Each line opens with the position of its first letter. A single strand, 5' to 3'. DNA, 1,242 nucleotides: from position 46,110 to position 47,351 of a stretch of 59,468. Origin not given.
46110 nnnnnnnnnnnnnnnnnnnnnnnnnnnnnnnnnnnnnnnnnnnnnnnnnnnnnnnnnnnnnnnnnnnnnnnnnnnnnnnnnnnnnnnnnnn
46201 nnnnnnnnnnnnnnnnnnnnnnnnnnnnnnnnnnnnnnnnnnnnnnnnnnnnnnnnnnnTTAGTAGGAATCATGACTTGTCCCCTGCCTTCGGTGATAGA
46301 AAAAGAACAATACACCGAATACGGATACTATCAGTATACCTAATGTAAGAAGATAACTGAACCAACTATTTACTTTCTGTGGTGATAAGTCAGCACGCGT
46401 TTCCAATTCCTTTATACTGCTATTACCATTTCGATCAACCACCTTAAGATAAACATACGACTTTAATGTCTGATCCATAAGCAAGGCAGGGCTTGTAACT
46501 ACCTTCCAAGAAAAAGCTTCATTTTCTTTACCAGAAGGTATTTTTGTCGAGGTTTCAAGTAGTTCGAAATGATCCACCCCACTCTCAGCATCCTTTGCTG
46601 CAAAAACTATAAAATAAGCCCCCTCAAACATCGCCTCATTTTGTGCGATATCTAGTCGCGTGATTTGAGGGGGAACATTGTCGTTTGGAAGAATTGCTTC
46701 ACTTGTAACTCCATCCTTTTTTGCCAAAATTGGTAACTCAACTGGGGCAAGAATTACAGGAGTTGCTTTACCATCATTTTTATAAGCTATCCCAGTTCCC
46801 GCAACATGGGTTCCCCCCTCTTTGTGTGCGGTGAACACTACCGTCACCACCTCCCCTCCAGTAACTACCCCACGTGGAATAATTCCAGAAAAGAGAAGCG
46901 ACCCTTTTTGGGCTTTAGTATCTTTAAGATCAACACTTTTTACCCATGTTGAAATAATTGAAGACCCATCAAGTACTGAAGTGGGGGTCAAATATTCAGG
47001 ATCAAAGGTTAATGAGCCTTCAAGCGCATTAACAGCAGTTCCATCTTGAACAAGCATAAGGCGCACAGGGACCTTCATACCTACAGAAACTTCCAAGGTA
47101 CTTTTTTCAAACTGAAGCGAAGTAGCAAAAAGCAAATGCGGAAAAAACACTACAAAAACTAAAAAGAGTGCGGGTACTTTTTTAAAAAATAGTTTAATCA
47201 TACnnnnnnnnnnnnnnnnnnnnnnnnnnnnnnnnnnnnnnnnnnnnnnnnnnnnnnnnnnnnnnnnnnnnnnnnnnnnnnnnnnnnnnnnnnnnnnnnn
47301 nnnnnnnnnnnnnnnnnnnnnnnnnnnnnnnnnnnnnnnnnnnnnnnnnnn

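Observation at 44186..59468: Five-gene minus-strand cluster: giant tail-fibre-like adhesin, TM protein, dockerin protein and two cohesin anchors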

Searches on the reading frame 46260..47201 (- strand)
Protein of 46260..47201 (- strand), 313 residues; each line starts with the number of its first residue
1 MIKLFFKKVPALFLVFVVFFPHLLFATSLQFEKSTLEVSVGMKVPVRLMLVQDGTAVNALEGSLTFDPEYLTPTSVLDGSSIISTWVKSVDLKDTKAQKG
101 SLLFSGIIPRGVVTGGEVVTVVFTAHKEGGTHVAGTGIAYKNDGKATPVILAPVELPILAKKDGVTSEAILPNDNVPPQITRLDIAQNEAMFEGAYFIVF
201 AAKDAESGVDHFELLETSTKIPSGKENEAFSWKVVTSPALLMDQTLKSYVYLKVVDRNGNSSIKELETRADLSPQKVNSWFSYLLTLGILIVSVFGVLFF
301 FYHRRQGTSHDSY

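Call 5: search_protein_families(library=pfam, proteins=[window:46260-47201:-], max_evalue=1)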
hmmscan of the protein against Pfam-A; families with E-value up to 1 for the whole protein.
window:46260-47201:- (313 aa): 2 families
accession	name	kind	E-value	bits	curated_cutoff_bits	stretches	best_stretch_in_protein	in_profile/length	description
PF00963.24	Cohesin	-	0.00014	22.5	24.1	1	41-131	13-107/139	Cohesin domain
PF24893.1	DUF7743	-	0.042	14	27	1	173-239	2-69/120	Domain of unknown function (DUF7743)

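Call 25: search_solved_structures(query=window:46260-47201:-, max_evalue=10, show_alignments=2)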
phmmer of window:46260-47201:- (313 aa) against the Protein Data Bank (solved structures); distinct sequences matched with E-value up to 10: 1.
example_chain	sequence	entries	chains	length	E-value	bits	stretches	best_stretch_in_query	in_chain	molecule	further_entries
4kc7_A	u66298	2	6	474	1.4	11.6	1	28-94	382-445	Glycoside hydrolase, family 43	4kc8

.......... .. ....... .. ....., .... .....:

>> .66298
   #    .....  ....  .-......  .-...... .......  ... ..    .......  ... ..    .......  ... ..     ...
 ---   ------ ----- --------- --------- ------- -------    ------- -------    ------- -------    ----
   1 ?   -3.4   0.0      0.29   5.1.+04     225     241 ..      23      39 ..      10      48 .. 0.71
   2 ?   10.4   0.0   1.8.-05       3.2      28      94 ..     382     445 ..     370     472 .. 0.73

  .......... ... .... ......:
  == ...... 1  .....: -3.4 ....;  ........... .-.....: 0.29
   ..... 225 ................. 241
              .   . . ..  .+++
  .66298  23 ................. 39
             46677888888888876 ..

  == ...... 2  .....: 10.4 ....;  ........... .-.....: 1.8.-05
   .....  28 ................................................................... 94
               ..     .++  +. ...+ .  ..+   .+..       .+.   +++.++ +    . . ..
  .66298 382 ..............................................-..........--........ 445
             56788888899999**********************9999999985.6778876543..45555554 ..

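Call 89: search_protein_families(library=ncbifam, proteins=[window:46260-47201:-], max_evalue=0.1)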
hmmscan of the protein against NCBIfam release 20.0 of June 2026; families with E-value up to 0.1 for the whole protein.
window:46260-47201:- (313 aa): 0 families

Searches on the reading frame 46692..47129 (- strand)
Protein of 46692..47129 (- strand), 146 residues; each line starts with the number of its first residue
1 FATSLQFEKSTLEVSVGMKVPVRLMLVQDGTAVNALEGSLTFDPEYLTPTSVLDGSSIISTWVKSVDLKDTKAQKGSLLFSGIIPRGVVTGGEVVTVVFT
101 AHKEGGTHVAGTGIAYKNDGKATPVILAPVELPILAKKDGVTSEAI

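Call 33: search_solved_structures(query=A2, max_evalue=1, show_alignments=2)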
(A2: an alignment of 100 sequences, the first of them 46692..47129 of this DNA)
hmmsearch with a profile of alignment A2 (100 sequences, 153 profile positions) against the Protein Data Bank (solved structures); distinct sequences matched with E-value up to 1: 11.
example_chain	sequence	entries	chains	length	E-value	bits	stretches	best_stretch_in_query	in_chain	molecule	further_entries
5m2o_A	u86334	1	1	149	0.00065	22.7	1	3-59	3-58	Putative cellulosomal scaffoldin protein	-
5aoz_A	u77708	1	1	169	0.0011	22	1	3-59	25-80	PUTATIVE CELLULOSOMAL SCAFFOLDIN PROTEIN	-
5m2s_A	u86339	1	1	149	0.0032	20.5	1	3-58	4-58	Putative cellulosomal scaffoldin protein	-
7urp_A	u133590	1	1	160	0.0082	19.2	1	9-55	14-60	Ribonucleases G and E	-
5g5d_A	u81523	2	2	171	0.3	14.1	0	86-125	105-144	CELLULOSOME ANCHORING PROTEIN COHESIN REGION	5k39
8fv0_C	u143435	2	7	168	0.53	13.3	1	37-72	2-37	Diamine N-acetyltransferase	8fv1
5ix3_A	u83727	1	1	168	0.53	13.3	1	37-72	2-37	Diamine N-acetyltransferase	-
5wa0_A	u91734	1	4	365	0.59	13.1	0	62-90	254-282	Putative sulfite oxidase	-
5k3x_A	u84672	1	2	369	0.6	13.1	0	62-90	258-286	Putative sulfite oxidase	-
4pw3_A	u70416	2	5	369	0.61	13.1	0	62-90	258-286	Putative sulfite oxidase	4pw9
9rwu_A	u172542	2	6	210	0.93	12.5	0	98-138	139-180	Pilus assembly protein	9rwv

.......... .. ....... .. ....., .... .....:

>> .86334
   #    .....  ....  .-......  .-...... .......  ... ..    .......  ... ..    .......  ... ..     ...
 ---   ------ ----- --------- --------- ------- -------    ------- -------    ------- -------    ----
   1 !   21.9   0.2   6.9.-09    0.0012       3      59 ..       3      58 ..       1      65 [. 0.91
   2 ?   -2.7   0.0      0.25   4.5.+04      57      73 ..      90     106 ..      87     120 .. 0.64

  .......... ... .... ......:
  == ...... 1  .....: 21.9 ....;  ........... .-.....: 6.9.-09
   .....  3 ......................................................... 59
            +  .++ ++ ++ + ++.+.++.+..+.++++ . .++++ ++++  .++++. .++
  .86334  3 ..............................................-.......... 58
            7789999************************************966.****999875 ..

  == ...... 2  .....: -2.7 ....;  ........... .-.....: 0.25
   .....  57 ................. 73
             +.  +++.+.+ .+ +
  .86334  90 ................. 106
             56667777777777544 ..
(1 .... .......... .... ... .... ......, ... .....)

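Call 34: search_protein_families(library=pfam, alignment_id=A2, max_evalue=0.01)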
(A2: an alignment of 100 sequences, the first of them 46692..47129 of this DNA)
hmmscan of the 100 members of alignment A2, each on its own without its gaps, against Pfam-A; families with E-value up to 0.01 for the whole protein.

A. member 1, window:46692-47129:- (146 aa): 1 family
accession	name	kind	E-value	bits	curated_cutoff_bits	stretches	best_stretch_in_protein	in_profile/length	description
PF00963.24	Cohesin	-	2.8e-05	24.8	24.1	1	16-107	12-107/139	Cohesin domain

B. families by the number of members that match (of 100 scanned): 6 families
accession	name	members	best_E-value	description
PF00963.24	Cohesin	37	9.5e-11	Cohesin domain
PF20942.3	DUF4785_2nd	2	2.3e-05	Domain of unknown function (DUF4785) central domain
PF18614.7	RNase_II_C_S1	1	0.00057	RNase II-type exonuclease C-terminal S1 domain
PF09972.14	DUF2207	1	0.0045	Predicted membrane protein (DUF2207) N-terminal domain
PF13584.12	BatD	1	0.0051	BatD DUF11 like domain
PF05887.16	Trypan_PARP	1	0.0069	Procyclic acidic repetitive protein (PARP)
